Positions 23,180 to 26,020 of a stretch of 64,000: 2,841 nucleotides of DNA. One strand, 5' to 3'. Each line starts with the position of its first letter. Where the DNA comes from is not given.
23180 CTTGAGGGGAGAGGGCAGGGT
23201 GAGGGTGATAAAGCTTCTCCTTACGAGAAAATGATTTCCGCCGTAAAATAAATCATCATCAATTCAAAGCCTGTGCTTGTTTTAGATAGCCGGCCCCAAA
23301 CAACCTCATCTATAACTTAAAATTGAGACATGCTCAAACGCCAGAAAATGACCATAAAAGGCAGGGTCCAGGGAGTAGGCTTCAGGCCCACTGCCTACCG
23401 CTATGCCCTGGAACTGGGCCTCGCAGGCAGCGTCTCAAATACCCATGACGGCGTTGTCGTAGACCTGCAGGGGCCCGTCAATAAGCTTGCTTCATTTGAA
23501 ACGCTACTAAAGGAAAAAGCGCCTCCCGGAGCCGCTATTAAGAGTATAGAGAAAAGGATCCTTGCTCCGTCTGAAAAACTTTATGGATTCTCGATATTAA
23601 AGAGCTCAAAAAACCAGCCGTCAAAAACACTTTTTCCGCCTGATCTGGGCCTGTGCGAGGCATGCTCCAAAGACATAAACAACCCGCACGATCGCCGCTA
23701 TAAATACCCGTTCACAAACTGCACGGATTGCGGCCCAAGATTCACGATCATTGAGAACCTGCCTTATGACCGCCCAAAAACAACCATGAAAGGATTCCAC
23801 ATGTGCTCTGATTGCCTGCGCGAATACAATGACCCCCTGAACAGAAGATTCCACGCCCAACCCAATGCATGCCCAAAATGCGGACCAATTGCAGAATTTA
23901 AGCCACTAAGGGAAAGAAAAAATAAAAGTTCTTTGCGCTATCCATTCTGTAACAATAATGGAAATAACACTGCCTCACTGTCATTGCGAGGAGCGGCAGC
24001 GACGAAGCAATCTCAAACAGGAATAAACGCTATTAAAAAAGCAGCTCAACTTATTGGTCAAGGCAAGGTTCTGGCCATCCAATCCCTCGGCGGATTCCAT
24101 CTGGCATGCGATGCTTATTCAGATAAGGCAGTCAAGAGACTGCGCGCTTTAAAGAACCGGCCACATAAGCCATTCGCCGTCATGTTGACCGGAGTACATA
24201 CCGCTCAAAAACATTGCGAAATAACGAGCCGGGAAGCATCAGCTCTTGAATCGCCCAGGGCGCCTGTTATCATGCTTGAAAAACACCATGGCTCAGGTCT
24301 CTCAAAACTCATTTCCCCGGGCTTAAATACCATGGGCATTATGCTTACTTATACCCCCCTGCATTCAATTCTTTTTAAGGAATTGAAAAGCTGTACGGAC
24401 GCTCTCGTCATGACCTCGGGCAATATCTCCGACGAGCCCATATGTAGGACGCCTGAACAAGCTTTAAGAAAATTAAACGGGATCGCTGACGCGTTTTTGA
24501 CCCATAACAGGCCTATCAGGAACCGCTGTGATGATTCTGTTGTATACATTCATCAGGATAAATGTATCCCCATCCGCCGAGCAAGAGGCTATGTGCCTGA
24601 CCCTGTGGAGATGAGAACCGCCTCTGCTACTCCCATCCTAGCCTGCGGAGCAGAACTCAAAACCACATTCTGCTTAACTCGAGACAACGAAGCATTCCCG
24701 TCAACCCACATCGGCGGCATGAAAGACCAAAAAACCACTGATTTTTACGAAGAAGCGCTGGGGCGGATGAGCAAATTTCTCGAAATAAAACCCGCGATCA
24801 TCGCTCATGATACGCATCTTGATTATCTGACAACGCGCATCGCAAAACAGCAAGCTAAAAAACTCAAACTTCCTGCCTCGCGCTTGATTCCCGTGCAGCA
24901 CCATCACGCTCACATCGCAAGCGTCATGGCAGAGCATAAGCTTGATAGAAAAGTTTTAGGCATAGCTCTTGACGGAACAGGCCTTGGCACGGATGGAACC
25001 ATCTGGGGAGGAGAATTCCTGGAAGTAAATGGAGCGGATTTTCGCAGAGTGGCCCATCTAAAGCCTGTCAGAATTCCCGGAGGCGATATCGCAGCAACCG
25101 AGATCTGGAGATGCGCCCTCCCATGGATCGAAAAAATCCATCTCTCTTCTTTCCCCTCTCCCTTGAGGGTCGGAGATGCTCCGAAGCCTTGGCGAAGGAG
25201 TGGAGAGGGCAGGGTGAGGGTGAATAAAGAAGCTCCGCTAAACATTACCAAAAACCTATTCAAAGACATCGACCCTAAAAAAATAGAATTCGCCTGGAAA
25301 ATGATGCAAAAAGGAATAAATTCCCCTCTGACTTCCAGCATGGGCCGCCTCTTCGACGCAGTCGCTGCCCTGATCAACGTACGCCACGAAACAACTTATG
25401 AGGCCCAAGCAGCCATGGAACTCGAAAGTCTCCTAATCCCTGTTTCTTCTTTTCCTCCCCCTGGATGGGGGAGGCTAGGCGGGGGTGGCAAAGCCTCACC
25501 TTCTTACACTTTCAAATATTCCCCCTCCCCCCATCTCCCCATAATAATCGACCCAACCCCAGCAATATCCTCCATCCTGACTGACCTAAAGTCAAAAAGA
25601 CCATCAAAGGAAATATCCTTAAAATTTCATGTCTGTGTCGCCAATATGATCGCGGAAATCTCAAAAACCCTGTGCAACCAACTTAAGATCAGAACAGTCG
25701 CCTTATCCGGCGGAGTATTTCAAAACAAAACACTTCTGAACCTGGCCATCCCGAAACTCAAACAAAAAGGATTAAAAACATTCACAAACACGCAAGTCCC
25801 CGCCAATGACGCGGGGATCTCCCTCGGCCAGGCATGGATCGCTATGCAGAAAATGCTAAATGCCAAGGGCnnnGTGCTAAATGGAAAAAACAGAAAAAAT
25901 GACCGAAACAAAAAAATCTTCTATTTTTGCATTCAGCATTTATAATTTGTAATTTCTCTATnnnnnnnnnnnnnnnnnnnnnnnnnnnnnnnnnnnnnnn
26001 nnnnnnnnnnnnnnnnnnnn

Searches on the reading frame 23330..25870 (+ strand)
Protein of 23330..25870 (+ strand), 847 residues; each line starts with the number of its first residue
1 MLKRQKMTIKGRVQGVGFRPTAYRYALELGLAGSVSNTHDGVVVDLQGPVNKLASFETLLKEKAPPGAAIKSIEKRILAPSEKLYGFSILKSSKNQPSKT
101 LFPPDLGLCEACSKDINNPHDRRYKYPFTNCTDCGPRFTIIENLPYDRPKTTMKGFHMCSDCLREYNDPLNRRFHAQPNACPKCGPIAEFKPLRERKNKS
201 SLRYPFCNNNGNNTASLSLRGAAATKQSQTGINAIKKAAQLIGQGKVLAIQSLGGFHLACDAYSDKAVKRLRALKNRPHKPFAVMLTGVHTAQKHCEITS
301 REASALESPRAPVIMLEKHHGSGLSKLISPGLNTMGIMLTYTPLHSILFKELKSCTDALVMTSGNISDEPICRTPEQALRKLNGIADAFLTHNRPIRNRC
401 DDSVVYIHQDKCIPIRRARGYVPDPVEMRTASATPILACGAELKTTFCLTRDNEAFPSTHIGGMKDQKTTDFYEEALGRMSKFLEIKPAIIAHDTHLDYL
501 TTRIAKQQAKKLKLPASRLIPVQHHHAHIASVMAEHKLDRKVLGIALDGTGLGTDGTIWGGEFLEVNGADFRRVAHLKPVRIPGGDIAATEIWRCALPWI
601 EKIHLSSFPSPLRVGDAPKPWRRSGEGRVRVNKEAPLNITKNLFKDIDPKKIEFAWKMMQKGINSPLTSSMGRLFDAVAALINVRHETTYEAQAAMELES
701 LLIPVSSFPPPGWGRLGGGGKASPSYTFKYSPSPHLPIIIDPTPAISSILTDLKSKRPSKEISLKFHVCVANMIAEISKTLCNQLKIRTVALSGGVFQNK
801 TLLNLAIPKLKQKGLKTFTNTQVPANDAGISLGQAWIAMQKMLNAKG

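Call 17: search_solved_structures(query=window:23330-25870:+, show_alignments=1)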
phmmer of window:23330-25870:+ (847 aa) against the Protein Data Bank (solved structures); distinct sequences matched with E-value up to 0.001: 31.
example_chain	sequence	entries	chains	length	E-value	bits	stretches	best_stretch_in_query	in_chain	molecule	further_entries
3vth_A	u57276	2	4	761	1.2e-180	605.9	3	234-600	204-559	Hydrogenase maturation factor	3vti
4g9i_A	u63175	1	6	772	5.8e-149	501.1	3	234-603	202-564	Hydrogenase maturation protein HypF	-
3tsq_A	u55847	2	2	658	9.2e-122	411.1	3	235-597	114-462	Transcriptional regulatory protein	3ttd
3tsp_A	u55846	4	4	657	9.6e-122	411.1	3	235-597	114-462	Transcriptional regulatory protein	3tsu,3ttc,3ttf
1ulr_A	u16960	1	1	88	1.4e-07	33.5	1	7-75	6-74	putative acylphosphatase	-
1gxt_A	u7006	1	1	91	3.3e-07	32.2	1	7-77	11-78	HYDROGENASE MATURATION PROTEIN HYPF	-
1gxu_A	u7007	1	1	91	4.2e-07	31.8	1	7-76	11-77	HYDROGENASE MATURATION PROTEIN HYPF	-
2fhm_A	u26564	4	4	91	2.7e-05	25.8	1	5-70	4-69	Probable acylphosphatase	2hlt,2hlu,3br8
4ojh_A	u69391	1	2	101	4.8e-05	25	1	1-75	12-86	Acylphosphatase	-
8jfs_A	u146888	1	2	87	6.7e-05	24.6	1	7-76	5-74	Acylphosphatase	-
1aps_A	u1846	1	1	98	7.4e-05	24.4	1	6-70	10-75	ACYLPHOSPHATASE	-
2bjd_A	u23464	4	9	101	8.2e-05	24.3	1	1-74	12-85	ACYLPHOSPHATASE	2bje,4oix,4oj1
1y9o_A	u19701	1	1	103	8.7e-05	24.2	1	1-74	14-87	Acylphosphatase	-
2acy_A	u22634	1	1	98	9.1e-05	24.1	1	9-70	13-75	ACYLPHOSPHATASE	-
2k7j_A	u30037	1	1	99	0.00012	23.8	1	9-70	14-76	Acylphosphatase-1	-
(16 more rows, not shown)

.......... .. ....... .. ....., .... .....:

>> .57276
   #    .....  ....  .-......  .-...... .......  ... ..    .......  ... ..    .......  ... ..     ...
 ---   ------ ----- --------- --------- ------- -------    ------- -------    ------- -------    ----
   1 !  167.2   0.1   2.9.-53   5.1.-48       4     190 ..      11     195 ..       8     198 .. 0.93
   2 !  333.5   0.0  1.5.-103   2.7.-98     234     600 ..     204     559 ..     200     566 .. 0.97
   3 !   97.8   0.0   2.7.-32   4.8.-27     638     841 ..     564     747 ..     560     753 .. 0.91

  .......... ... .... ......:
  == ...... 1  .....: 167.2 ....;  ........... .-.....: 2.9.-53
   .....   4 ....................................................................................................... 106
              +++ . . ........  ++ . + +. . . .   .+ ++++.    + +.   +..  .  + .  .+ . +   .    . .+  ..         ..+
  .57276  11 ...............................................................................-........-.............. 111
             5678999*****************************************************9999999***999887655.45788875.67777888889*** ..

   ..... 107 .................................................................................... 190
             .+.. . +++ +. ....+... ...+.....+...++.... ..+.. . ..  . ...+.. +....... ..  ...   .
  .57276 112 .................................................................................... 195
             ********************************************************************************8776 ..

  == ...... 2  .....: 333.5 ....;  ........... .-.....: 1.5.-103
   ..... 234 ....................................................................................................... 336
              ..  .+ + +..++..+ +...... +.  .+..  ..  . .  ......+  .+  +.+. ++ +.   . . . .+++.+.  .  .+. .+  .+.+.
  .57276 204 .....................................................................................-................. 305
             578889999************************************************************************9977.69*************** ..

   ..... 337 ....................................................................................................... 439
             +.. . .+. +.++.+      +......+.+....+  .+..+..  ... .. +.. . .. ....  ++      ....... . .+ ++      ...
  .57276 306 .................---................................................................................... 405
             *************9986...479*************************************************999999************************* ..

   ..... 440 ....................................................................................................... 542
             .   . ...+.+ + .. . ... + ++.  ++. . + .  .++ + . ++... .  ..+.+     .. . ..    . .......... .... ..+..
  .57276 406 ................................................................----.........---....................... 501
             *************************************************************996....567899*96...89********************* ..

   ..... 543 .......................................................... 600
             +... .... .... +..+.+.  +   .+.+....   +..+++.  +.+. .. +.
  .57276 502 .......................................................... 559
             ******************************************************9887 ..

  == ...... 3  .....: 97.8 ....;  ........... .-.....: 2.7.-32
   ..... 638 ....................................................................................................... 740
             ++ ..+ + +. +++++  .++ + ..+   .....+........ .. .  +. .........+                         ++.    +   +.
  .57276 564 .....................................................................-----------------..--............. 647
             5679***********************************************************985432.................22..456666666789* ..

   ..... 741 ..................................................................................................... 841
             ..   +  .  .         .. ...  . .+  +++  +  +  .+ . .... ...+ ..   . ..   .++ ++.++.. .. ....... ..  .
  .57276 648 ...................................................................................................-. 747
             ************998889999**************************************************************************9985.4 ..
